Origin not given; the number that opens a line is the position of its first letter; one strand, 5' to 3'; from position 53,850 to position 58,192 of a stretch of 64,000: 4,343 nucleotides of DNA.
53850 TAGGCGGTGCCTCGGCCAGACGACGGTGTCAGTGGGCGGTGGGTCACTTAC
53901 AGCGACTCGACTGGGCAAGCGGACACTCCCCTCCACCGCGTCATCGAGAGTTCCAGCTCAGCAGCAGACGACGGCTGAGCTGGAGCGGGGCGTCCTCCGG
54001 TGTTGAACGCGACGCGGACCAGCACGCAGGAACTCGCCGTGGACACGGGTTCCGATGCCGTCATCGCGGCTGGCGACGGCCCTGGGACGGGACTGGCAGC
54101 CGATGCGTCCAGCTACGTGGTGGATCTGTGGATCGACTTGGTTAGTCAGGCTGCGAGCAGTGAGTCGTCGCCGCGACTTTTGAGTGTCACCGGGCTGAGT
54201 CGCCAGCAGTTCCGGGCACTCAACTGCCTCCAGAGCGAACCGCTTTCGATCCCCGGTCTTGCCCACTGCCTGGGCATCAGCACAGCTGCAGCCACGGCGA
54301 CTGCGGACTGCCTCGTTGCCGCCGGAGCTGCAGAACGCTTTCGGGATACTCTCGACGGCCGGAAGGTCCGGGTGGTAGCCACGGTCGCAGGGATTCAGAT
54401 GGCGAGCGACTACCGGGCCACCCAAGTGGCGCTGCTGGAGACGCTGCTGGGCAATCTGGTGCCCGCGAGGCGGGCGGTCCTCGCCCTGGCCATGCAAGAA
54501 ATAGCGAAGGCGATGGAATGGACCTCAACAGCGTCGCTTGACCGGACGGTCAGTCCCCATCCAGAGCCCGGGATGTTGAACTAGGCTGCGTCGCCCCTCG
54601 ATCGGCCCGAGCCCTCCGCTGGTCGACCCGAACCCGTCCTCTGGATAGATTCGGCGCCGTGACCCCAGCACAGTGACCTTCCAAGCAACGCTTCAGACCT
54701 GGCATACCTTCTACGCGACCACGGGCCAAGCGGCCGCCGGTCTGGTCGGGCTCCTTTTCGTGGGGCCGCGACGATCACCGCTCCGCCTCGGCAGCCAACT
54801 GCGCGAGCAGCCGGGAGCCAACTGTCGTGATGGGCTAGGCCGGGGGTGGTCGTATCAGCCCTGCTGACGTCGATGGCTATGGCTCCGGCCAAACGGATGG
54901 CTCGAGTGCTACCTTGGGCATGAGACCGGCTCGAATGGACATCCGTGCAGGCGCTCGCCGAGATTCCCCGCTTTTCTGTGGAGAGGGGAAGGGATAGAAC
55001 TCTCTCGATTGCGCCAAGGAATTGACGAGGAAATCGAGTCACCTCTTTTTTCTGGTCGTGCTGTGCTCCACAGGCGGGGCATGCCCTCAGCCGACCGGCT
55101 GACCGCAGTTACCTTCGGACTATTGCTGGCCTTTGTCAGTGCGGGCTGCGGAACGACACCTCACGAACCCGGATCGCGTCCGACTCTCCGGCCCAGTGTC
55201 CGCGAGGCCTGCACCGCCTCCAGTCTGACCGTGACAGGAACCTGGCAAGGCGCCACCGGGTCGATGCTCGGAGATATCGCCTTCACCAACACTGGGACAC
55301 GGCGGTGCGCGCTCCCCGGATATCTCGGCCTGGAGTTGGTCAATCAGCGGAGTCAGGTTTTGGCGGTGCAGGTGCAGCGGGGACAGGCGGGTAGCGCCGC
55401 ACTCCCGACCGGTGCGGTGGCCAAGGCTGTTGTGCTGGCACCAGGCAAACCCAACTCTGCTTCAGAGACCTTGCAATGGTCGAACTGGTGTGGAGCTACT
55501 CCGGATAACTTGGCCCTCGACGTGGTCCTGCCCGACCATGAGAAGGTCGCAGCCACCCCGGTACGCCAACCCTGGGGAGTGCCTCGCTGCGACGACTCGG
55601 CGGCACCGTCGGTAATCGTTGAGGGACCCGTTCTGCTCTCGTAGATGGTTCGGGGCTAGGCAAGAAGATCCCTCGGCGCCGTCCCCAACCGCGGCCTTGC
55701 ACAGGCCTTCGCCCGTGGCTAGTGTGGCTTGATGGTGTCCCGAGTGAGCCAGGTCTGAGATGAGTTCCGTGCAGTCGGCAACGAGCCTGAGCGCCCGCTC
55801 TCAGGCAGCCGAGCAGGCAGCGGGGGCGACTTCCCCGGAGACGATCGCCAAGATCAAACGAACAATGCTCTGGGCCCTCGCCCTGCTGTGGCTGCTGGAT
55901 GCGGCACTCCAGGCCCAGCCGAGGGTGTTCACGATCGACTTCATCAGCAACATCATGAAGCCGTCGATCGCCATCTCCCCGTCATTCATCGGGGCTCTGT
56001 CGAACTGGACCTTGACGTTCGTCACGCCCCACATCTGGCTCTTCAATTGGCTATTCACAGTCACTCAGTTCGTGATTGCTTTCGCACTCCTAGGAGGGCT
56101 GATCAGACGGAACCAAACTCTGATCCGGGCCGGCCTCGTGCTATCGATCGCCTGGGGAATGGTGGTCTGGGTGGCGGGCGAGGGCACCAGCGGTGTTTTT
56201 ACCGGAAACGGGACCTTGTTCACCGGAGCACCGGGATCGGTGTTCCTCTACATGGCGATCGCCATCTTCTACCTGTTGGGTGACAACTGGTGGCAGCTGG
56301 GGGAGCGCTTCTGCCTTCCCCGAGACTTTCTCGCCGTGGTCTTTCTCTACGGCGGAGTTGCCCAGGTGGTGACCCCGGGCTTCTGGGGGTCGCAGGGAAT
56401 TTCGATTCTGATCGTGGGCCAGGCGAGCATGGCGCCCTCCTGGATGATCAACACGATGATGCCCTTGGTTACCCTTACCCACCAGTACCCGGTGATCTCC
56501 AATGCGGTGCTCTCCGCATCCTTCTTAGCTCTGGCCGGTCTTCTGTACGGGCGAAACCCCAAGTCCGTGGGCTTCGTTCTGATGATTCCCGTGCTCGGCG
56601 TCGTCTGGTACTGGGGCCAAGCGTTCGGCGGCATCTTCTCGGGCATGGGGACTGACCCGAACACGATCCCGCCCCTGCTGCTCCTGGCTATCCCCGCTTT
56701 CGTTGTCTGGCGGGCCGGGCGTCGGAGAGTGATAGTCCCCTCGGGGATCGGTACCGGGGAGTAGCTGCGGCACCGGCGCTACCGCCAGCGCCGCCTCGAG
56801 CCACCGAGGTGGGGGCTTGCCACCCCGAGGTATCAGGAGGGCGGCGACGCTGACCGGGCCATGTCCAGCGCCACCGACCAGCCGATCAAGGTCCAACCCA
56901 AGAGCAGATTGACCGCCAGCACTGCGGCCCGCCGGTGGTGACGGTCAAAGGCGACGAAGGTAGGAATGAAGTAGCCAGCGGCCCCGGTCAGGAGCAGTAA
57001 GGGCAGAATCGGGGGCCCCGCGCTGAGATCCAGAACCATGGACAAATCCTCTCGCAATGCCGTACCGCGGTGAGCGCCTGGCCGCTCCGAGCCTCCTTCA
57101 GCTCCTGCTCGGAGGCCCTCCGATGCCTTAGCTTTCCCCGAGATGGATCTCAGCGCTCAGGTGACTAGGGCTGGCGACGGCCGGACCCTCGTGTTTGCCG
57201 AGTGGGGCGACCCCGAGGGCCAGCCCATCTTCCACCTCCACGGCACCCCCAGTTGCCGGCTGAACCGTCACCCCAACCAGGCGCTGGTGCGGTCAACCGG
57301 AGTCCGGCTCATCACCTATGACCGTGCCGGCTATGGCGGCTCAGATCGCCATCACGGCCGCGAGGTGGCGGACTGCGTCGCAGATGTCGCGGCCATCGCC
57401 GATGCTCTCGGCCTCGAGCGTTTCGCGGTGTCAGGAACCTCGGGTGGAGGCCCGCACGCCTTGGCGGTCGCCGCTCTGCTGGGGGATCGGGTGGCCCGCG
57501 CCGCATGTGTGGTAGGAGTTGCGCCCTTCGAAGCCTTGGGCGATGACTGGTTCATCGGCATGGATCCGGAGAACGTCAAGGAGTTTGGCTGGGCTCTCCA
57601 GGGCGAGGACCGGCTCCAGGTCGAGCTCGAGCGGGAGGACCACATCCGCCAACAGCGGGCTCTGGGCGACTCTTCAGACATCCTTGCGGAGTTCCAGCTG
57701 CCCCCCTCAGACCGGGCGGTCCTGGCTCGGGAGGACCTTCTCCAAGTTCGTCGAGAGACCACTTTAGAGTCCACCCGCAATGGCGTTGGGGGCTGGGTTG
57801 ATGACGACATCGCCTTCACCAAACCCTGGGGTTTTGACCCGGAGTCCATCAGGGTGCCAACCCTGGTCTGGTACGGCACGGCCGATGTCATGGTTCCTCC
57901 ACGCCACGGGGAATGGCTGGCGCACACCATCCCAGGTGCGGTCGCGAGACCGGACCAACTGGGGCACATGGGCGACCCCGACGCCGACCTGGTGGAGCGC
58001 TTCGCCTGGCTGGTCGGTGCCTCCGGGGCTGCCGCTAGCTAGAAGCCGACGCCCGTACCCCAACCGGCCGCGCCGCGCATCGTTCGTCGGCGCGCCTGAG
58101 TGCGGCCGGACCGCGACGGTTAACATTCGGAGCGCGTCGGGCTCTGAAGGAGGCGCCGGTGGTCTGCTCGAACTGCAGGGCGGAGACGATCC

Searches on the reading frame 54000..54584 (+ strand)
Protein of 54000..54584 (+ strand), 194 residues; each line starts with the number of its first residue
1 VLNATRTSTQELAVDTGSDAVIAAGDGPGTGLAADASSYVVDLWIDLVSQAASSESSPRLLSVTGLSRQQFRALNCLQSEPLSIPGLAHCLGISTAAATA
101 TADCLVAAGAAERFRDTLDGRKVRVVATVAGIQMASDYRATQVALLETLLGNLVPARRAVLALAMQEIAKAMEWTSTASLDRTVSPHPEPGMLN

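Call 29: search_protein_families(library=pfam, proteins=[window:54000-54584:+], max_evalue=0.0001)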
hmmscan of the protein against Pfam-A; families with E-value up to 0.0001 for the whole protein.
window:54000-54584:+ (194 aa): 2 families
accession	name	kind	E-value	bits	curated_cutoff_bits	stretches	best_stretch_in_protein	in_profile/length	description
PF12802.13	MarR_2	-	5.4e-07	30.1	27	1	65-121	2-60/61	MarR family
PF01047.28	MarR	-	1.6e-06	28.3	24.6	1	66-123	1-59/59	MarR family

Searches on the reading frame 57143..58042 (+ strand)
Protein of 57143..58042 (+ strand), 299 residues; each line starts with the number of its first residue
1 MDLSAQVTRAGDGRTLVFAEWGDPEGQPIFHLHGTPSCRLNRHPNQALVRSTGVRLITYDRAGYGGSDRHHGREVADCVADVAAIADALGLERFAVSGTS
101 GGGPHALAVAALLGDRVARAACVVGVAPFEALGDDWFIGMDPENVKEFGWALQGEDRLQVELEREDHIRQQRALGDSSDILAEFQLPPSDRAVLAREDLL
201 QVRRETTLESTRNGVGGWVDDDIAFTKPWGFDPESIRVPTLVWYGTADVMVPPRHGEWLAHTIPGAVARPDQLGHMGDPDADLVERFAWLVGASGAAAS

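Call 29: search_protein_families(library=pfam, proteins=[window:57143-58042:+], max_evalue=0.0001)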
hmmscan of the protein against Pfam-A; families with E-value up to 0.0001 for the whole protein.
window:57143-58042:+ (299 aa): 3 families
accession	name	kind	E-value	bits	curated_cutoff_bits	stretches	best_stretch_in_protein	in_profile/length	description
PF00561.26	Abhydrolase_1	-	1.4e-16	61.4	25.8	1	28-276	2-239/245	alpha/beta hydrolase fold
PF12146.15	Hydrolase_4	-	2.4e-08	34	27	0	51-129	29-110/239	Serine aminopeptidase, S33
PF12697.13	Abhydrolase_6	-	8.3e-08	33.6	26.3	1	31-281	3-212/217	Alpha/beta hydrolase family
